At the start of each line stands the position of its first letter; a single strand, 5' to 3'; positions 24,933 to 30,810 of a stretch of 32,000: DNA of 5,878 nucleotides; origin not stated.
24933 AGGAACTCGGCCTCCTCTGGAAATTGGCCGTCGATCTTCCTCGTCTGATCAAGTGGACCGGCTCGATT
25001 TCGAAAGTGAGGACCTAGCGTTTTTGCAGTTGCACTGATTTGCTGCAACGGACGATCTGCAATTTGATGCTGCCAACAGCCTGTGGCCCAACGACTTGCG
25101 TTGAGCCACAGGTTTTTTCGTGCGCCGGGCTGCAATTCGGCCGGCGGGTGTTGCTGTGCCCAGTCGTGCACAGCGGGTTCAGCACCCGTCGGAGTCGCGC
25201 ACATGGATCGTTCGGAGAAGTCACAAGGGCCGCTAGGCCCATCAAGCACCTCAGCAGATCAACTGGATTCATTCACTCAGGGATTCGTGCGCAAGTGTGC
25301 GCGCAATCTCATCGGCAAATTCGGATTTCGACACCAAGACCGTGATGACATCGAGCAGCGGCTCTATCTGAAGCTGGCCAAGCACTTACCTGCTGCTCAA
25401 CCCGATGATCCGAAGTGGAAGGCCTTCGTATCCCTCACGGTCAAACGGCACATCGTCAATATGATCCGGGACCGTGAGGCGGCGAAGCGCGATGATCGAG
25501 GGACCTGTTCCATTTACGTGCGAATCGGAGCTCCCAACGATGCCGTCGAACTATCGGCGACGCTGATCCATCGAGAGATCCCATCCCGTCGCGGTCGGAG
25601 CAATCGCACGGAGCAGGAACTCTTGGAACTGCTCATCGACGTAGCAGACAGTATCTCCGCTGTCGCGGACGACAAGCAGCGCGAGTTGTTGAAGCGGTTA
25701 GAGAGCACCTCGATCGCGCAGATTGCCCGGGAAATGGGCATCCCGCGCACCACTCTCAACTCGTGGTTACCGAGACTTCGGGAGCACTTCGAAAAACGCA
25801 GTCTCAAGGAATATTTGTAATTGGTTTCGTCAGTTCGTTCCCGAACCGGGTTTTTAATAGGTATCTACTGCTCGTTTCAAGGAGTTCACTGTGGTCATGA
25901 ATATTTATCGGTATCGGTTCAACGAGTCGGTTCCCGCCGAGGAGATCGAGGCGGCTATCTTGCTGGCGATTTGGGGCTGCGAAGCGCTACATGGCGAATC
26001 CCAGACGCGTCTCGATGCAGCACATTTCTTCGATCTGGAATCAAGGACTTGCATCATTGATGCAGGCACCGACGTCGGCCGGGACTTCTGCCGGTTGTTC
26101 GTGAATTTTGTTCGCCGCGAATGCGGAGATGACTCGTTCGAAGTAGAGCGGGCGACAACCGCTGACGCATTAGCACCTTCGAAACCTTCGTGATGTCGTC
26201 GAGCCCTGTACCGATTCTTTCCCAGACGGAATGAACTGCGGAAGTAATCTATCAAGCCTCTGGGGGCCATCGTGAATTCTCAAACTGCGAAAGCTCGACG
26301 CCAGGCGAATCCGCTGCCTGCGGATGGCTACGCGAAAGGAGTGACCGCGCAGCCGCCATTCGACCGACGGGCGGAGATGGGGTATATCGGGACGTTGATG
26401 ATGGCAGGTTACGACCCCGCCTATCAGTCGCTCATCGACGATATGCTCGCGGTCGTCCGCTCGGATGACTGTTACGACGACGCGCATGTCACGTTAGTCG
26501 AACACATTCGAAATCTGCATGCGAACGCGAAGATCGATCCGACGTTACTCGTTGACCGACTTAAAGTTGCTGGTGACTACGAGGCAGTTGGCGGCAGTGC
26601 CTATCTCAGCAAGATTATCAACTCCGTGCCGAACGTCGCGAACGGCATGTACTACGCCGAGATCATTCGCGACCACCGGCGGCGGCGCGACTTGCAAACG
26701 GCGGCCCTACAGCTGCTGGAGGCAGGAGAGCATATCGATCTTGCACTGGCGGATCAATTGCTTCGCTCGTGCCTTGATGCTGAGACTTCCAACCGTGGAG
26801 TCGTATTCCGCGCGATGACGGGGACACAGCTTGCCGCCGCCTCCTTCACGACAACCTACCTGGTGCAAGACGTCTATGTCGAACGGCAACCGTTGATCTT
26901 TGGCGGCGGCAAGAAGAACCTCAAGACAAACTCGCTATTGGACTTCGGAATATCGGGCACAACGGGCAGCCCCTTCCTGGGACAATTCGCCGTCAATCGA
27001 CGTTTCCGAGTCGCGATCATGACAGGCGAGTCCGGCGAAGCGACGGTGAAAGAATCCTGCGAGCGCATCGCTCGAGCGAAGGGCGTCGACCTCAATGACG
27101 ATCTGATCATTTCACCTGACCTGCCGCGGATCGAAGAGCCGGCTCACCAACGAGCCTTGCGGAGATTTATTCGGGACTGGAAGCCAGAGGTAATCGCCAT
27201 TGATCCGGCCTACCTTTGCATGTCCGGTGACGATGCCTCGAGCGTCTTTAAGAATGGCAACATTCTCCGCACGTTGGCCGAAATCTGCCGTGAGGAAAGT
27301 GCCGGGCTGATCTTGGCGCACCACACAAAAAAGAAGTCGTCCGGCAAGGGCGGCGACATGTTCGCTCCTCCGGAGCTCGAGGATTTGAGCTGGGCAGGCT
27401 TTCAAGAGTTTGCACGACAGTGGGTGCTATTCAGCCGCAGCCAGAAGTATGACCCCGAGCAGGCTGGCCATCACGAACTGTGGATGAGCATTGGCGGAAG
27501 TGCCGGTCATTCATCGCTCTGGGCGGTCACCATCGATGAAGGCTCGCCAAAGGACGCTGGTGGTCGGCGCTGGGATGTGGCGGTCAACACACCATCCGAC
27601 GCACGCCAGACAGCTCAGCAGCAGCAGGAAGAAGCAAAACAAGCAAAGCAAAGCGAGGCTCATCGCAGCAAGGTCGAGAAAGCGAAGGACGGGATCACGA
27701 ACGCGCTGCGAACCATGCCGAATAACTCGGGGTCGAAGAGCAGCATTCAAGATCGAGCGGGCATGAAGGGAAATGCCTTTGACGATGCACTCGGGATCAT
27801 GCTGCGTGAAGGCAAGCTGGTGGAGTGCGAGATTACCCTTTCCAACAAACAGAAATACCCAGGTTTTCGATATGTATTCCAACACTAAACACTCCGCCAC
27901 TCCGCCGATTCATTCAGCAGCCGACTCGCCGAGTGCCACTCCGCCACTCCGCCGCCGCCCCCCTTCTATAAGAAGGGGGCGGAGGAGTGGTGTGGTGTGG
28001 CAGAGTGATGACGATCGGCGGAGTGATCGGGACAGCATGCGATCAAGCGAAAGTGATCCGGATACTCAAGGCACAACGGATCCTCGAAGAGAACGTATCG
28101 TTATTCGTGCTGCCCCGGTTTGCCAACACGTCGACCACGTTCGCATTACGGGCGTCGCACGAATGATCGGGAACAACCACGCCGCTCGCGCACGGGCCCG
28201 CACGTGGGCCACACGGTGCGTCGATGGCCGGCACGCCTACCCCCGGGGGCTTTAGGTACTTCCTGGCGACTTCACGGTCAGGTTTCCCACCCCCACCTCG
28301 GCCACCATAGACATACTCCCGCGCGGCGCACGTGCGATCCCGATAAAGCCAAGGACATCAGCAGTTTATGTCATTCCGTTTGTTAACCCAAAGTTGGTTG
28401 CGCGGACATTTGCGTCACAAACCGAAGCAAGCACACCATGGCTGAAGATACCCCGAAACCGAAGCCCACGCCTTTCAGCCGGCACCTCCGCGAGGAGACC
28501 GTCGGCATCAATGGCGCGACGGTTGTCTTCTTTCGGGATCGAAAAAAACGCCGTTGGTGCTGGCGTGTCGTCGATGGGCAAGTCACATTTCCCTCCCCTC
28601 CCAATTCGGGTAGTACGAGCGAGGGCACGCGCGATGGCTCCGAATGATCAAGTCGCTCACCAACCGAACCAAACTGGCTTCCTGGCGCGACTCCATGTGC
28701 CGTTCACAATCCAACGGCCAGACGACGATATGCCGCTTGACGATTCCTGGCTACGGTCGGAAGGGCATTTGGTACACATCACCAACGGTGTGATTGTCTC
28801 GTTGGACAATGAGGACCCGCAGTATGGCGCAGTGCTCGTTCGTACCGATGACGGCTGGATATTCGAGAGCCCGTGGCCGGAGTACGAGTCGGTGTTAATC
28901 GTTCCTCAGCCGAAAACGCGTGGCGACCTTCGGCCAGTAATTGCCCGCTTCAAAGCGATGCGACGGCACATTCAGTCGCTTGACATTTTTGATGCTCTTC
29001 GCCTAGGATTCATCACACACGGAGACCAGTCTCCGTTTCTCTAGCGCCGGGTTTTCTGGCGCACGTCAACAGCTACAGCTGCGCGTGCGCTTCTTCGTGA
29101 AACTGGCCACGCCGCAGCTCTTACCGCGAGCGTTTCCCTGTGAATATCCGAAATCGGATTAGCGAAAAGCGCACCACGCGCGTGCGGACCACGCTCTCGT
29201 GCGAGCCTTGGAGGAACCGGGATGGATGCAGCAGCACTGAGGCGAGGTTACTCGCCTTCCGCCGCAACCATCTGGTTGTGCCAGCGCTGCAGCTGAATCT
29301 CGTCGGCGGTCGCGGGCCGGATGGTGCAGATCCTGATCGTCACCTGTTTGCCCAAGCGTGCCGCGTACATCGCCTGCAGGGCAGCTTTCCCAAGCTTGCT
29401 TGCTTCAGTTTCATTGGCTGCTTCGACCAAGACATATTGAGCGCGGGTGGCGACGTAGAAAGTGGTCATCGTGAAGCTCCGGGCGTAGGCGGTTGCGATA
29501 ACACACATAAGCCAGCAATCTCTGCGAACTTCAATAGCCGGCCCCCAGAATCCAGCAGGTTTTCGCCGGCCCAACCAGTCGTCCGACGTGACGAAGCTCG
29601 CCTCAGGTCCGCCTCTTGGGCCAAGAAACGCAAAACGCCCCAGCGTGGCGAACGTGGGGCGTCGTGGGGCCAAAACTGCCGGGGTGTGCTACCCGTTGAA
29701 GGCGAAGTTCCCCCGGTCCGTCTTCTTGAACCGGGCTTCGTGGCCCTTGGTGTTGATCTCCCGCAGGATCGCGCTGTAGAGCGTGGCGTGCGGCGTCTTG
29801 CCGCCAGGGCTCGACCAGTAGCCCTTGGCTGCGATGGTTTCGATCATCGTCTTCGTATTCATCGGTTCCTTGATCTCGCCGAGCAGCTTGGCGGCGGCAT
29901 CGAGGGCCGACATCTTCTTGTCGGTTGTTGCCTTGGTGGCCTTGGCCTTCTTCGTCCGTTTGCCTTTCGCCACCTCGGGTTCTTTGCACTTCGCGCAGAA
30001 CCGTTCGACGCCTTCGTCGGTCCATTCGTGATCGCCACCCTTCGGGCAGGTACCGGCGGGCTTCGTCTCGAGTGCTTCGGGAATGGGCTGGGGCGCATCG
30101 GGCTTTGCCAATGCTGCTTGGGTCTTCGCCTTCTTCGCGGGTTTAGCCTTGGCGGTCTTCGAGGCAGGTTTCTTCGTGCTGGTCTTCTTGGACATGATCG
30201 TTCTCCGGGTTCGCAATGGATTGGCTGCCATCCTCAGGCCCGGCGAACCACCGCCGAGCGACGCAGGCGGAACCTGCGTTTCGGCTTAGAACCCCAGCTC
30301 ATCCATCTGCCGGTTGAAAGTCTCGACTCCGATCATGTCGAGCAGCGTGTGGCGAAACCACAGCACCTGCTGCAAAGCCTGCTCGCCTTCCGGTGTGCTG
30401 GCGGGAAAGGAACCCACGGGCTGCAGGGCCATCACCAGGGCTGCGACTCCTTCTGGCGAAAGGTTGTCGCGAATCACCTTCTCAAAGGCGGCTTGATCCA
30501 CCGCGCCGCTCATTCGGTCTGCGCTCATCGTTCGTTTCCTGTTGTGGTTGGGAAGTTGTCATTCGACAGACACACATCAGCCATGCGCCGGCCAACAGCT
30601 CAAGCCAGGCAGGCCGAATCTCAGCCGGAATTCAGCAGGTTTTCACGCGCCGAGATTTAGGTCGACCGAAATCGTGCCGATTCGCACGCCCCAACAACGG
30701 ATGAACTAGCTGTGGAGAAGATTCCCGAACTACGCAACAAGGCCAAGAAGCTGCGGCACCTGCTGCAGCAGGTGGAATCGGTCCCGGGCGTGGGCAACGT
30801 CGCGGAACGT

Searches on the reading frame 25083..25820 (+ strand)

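Call 8: search_protein_families(library=pfam, proteins=[window:25083-25820:+], max_evalue=0.01)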
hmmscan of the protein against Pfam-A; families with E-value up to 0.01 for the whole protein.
window:25083-25820:+ (245 aa): 6 families
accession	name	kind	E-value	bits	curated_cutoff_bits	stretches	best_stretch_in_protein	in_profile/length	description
PF13542.12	HTH_Tnp_ISL3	-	9.2e-06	25.5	27.4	0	166-196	6-34/51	Helix-turn-helix domain of transposase family ISL3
PF08281.18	Sigma70_r4_2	-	2.2e-05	24.5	25.7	1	202-235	20-53/54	Sigma-70, region 4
PF13518.12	HTH_28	-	0.00049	20.6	25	1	207-235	11-39/52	Helix-turn-helix domain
PF04542.20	Sigma70_r2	-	0.00096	19.3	24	1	73-132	13-69/71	Sigma-70 region 2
PF13384.12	HTH_23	-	0.0011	19.2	24.6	1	204-233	13-42/50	Homeodomain-like domain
PF13551.12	HTH_29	-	0.0029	18.1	28.1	0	203-235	6-39/64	Winged helix-turn helix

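Call 30: search_protein_families(library=phrogs, proteins=[window:25083-25820:+], max_evalue=0.001)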
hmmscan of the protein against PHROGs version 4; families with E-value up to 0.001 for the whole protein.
window:25083-25820:+ (245 aa): 1 family
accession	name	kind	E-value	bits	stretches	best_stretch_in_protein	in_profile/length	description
phrog_1740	-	transcription regulation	4.6e-13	49.5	1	71-239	67-215/567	RNA polymerase sigma factor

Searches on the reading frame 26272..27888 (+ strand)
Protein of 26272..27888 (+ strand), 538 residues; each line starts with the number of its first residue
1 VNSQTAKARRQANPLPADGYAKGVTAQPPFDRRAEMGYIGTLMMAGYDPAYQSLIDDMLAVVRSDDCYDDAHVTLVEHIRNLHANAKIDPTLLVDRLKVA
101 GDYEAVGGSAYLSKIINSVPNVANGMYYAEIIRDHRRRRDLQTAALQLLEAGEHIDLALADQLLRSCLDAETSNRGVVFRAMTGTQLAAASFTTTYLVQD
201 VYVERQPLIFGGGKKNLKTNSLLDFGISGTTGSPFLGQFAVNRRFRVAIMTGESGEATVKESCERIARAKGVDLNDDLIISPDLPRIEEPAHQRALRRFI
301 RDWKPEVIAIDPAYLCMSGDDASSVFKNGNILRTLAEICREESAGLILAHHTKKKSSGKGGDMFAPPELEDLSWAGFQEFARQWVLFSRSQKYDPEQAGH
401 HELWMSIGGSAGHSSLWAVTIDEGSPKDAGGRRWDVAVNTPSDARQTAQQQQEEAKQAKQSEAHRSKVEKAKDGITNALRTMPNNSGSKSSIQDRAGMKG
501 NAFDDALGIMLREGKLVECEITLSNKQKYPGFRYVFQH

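Call 8: search_protein_families(library=pfam, proteins=[window:26272-27888:+], max_evalue=0.01)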
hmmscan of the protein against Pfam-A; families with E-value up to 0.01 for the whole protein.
window:26272-27888:+ (538 aa): 2 families
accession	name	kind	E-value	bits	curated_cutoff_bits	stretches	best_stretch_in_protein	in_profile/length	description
PF00772.26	DnaB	-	3e-15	56.5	23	1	28-134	2-103/103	DnaB-like helicase N terminal domain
PF13481.12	AAA_25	-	9.2e-10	38.9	27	1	196-356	24-194/195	AAA domain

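Call 30: search_protein_families(library=phrogs, proteins=[window:26272-27888:+], max_evalue=0.001)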
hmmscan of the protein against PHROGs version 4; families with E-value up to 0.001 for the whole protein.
window:26272-27888:+ (538 aa): 6 families
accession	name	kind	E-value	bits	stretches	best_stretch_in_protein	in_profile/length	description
phrog_19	-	DNA, RNA and nucleotide metabolism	6.2e-16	59.4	1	25-170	154-303/621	DnaB-like replicative helicase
phrog_3123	-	unknown function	4.5e-13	49.6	1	174-360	309-513/583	-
phrog_239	-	DNA, RNA and nucleotide metabolism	7.3e-07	29.5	1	295-372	459-537/801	DNA primase/helicase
phrog_2597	-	DNA, RNA and nucleotide metabolism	2.2e-05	24.2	1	197-358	359-520/747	DNA primase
phrog_1284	-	unknown function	3.6e-05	24.3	1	194-357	24-189/306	-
phrog_906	-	DNA, RNA and nucleotide metabolism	9.7e-05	22.3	1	218-360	540-682/872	DNA polymerase/primase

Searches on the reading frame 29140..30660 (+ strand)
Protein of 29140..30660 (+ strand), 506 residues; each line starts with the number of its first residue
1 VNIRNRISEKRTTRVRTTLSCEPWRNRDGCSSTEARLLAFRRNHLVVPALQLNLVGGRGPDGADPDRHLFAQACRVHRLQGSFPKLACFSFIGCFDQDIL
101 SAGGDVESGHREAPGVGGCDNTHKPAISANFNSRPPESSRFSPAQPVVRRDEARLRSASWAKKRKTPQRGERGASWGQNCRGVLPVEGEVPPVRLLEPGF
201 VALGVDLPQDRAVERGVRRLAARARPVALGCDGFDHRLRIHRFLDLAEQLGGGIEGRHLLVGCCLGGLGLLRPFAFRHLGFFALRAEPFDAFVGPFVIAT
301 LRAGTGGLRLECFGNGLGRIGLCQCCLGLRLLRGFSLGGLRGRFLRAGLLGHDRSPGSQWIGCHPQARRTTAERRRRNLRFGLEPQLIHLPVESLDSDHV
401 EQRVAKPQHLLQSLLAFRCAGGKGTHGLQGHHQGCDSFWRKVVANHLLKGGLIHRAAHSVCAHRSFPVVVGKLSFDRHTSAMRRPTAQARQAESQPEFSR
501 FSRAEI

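Call 8: search_protein_families(library=pfam, proteins=[window:29140-30660:+], max_evalue=0.01)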
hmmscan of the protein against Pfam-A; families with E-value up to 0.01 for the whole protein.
window:29140-30660:+ (506 aa): 0 families

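Call 30: search_protein_families(library=phrogs, proteins=[window:29140-30660:+], max_evalue=0.001)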
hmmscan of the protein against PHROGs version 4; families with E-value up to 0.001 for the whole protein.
window:29140-30660:+ (506 aa): 0 families

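Call 31: find_encoding_contigs(protein=window:29140-30660:+, flank=10000, max_places=3)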
Protein window:29140-30660:+ (506 aa): no gene with exactly this product is on record in the collection.
